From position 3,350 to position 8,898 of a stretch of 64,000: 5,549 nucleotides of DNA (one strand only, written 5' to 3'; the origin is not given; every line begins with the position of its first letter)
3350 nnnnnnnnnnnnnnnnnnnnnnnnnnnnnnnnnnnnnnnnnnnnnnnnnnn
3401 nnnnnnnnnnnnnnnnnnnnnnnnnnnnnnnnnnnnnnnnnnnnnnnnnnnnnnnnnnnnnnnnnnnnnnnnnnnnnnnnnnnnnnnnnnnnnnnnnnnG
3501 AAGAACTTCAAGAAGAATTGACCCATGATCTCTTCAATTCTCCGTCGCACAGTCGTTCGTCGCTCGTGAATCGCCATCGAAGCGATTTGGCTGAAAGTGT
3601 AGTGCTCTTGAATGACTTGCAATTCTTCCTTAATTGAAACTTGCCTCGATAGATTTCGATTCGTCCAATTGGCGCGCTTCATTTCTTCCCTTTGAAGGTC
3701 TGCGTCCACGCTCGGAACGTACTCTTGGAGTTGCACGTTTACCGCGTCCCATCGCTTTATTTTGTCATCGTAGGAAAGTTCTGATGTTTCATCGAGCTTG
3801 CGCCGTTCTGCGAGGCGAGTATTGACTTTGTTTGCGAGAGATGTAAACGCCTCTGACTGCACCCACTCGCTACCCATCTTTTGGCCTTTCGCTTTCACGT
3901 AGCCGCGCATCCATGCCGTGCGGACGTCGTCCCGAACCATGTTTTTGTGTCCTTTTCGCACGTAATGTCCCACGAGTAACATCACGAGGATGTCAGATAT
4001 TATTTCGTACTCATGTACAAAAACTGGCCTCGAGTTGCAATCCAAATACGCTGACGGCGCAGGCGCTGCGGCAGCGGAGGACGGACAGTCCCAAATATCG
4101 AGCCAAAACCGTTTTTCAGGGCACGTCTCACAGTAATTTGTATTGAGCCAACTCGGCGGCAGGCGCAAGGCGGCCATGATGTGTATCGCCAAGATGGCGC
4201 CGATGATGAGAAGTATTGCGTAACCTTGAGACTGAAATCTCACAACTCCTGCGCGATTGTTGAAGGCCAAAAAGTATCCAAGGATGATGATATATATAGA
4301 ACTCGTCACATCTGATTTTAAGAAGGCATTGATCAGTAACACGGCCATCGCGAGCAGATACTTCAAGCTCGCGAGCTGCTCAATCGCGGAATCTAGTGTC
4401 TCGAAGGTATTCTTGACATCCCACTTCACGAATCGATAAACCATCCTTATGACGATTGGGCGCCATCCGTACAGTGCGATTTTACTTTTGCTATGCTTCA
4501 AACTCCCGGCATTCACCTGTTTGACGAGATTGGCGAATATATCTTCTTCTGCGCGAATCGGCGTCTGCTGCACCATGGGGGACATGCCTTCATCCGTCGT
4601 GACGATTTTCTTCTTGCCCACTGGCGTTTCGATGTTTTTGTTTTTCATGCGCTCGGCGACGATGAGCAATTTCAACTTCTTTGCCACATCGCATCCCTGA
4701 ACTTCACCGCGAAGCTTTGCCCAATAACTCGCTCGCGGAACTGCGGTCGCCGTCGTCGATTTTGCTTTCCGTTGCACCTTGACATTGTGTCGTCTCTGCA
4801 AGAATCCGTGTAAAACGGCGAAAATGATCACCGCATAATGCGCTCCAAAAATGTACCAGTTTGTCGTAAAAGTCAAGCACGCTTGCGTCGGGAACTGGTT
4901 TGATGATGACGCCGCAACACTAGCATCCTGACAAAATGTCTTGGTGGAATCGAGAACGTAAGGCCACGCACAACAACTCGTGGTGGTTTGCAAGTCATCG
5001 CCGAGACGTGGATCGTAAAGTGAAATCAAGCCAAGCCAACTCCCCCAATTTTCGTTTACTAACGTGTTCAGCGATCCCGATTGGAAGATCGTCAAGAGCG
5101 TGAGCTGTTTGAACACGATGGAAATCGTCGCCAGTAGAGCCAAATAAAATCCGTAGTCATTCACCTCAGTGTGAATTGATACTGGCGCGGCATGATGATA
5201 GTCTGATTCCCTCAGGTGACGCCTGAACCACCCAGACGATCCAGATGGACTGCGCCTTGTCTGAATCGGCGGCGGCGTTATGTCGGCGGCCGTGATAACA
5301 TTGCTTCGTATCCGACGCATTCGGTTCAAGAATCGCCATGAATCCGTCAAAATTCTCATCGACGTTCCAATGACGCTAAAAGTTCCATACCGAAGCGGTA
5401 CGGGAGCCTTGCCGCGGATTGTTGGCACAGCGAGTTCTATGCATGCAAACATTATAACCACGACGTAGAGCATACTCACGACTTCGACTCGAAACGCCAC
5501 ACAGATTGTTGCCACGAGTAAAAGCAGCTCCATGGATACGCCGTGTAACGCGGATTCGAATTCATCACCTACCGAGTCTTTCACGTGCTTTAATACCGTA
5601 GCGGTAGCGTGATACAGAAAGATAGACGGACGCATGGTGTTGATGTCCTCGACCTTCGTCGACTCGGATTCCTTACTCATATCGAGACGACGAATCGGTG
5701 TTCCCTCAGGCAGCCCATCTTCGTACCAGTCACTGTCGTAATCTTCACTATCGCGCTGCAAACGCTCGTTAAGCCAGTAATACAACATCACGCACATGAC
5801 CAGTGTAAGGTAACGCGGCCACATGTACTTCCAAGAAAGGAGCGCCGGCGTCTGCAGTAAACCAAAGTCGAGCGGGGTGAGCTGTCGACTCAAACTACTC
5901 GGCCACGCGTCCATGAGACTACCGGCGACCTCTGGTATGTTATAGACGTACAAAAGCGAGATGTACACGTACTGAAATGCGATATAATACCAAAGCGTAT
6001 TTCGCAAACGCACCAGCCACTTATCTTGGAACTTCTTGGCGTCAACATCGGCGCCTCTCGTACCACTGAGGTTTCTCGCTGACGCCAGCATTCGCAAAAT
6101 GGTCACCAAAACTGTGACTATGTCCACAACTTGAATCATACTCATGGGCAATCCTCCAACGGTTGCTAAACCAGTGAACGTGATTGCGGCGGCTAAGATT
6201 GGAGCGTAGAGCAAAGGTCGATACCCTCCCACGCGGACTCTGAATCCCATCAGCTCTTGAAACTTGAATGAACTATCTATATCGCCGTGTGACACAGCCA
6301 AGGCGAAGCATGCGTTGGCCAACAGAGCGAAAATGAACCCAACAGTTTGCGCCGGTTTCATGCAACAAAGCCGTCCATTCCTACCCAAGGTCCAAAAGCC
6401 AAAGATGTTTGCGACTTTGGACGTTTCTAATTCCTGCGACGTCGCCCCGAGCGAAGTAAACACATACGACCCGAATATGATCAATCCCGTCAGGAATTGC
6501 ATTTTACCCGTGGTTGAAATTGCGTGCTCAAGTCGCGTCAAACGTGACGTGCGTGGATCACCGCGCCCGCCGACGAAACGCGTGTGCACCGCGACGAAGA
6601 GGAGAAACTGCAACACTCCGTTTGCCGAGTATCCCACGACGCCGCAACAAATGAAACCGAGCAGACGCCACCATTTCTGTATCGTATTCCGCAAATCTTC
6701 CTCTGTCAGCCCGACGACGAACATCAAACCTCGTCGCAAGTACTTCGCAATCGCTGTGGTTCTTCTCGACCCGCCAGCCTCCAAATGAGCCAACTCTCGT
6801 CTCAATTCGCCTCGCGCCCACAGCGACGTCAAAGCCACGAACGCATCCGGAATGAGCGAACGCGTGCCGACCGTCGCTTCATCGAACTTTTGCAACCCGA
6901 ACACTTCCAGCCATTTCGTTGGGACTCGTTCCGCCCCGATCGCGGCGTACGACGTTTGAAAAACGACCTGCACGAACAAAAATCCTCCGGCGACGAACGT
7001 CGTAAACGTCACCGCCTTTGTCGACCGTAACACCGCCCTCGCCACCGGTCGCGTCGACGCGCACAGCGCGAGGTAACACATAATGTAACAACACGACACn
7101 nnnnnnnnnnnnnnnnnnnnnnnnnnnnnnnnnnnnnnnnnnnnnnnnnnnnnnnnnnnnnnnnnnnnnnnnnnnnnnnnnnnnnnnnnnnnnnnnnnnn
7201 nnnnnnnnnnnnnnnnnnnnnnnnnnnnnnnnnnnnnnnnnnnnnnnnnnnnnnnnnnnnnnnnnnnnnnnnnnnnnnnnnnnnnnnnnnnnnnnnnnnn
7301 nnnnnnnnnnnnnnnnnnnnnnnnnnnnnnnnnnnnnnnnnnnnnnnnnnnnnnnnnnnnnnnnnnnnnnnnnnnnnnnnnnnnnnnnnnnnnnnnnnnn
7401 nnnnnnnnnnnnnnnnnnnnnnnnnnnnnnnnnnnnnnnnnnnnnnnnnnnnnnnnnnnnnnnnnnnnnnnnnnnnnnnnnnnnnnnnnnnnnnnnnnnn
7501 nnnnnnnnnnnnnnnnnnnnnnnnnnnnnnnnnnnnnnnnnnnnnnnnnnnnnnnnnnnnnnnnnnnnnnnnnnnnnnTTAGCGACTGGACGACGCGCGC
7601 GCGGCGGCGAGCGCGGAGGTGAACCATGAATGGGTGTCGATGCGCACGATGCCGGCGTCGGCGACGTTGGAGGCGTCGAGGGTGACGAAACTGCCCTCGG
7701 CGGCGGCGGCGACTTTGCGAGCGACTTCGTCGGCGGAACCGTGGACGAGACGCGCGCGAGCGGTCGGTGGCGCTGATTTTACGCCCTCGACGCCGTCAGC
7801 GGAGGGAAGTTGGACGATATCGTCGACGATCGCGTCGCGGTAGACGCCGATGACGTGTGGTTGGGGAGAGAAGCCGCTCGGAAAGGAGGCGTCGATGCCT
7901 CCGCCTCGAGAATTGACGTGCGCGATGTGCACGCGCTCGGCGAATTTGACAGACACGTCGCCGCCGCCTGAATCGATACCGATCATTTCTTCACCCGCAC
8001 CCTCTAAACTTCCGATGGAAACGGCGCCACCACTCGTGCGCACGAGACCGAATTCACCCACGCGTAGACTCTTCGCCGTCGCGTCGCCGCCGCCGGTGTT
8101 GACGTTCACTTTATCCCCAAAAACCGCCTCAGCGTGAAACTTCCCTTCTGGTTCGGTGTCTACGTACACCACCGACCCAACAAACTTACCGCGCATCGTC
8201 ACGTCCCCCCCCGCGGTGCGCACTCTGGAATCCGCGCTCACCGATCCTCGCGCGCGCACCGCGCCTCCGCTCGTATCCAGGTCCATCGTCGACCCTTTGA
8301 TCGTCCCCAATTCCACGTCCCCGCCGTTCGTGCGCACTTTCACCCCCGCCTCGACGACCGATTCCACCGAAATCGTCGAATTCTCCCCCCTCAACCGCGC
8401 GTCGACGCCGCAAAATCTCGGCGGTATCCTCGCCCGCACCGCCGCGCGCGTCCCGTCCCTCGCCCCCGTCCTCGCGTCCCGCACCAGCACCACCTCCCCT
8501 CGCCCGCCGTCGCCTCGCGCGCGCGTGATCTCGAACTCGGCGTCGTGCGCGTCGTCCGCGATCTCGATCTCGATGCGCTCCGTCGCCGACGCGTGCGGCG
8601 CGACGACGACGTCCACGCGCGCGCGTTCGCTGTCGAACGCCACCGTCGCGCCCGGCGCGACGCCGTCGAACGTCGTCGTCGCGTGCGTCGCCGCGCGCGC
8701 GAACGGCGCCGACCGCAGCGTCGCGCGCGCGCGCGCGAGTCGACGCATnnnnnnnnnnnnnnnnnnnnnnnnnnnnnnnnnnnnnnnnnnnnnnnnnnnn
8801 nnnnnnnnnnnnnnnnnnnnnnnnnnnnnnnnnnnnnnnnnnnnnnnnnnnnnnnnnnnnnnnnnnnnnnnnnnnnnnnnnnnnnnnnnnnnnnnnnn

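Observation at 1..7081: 7-kb intronless Piezo-family mechanosensitive channel gene missing from the ORF track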

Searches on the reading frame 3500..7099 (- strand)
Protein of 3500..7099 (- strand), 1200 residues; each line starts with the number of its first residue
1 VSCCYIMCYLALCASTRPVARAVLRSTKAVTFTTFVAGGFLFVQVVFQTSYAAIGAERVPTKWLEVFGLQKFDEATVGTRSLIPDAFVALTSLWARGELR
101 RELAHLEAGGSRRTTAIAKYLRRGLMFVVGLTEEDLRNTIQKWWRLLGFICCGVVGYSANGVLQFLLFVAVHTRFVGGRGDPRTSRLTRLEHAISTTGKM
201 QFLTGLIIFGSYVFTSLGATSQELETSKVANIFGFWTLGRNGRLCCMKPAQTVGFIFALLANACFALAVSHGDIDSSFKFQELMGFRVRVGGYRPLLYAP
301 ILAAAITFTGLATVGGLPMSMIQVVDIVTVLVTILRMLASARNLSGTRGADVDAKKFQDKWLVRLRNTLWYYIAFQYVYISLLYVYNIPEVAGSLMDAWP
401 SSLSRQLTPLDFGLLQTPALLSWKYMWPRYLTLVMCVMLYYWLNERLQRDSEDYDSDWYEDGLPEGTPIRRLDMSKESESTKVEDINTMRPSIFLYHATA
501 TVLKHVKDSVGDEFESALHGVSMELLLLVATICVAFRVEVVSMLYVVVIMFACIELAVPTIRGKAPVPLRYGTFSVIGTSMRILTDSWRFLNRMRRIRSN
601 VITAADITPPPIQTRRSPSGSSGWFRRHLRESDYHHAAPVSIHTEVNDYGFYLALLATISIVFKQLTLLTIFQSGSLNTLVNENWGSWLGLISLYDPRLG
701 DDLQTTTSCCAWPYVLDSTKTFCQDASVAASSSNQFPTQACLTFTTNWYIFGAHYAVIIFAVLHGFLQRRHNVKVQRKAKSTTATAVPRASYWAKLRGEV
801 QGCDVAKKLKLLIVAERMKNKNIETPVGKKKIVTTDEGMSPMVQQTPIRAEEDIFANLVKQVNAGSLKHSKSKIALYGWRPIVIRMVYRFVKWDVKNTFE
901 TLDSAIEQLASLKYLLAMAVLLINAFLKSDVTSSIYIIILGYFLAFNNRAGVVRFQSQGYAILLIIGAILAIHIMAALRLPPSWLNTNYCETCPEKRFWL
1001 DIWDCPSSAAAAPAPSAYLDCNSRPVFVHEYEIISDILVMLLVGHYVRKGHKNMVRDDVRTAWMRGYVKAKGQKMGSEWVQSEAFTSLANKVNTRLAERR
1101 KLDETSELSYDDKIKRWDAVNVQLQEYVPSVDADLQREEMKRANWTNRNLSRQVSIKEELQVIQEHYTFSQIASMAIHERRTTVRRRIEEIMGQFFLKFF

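Call 78: predict_structure(alignment_id=A4)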
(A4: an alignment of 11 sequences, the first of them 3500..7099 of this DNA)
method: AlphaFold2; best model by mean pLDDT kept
length: 1200 residues; sequences in the alignment: 11
mean_pLDDT: 40.9   pTM: 0.26
mean pLDDT of the five models: 40.9, 38.6, 37.6, 37.4, 35.4
residues with pLDDT >= 90: 0; 70-90: 28; 50-70: 194; < 50: 978
segments of 3 or more residues with pLDDT < 50: 1-7, 58-68, 130-133, 135-295, 313-322, 335-357, 387-396, 402-425, 450-583, 593-651, 653-1081, 1083-1089, 1099-1140, 1142-1144, 1147-1154, 1167-1178, 1184-1186, 1188-1190, 1192-1200
pLDDT, mean of each block of 10 residues (from residue 1): 45 53 62 66 68 51 44 57 64 71 67 56 54 45 40 36 44 35 32 32 37 33 33 33 38 44 36 28 32 49 57 41 53 49 36 47 66 68 52 46 42 37 52 71 62 34 28 29 39 44 40 35 40 36 43 38 30 39 50 42 32 32 29 31 41 48 39 30 27 28 25 31 35 26 32 44 45 39 32 29 33 40 28 25 27 29 28 30 34 35 34 40 38 42 38 35 46 38 28 26 25 27 32 42 38 36 45 46 48 49 38 39 38 41 47 51 48 45 49 39
secondary structure, 60 per line:
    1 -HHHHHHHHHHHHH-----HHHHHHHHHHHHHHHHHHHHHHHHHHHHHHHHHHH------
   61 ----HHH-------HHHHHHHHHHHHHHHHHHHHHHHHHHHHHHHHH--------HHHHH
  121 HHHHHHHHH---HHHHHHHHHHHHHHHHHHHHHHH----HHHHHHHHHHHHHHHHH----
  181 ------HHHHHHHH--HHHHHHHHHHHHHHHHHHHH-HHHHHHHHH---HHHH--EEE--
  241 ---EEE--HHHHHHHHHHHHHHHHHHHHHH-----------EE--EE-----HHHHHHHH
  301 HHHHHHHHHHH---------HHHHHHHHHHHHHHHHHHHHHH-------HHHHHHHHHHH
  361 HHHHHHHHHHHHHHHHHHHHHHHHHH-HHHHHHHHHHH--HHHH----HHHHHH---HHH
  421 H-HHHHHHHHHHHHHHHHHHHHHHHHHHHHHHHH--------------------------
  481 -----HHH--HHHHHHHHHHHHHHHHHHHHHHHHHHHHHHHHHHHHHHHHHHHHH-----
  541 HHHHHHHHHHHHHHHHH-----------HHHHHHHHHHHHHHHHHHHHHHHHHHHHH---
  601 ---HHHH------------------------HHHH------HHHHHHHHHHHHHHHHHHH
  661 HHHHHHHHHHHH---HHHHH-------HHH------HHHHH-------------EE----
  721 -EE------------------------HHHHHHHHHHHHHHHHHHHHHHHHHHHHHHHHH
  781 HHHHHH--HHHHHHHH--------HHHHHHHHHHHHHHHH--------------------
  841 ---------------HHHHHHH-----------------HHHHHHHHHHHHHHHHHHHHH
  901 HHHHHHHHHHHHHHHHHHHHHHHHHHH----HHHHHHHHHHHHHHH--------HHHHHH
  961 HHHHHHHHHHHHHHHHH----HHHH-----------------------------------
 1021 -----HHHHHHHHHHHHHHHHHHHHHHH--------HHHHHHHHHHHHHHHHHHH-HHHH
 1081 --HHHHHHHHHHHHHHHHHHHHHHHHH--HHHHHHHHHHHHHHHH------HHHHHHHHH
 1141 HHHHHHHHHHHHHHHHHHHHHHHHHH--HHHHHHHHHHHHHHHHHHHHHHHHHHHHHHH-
elements in order (helices of 4 or more, strands of 3 or more residues): H2-14 H20-54 H75-107 H116-129 H133-155 H160-176 H187-194 H197-216 H218-226 H230-233 E236-238 E244-246 H249-270 H293-311 H321-342 H350-386 H388-398 H401-404 H409-414 H418-421 H423-454 H491-535 H541-557 H569-597 H604-607 H632-635 H642-672 H676-680 H697-701 H748-786 H789-796 H805-820 H856-862 H880-927 H932-946 H955-977 H982-985 H1026-1048 H1057-1075 H1077-1080 H1083-1107 H1110-1125 H1132-1166 H1169-1199

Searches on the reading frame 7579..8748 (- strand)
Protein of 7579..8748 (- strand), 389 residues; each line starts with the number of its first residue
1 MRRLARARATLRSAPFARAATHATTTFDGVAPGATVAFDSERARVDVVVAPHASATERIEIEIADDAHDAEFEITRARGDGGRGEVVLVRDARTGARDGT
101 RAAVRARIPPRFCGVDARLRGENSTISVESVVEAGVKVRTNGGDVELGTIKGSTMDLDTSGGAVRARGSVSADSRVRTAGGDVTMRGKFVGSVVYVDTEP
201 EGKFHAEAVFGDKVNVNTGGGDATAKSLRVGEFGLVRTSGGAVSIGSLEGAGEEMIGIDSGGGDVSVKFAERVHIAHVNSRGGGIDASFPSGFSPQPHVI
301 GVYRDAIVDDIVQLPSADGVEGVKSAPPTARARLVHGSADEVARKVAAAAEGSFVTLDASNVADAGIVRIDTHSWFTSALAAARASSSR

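Call 15: search_protein_families(library=pfam, proteins=[window:7579-8748:-], max_evalue=0.001)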
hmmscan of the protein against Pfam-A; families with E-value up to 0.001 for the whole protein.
window:7579-8748:- (389 aa): 1 family
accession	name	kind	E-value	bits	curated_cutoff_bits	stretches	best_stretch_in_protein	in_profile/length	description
PF13349.12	DUF4097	-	1.8e-08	34.5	22.9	2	122-185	85-150/247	Toastrack DUF4097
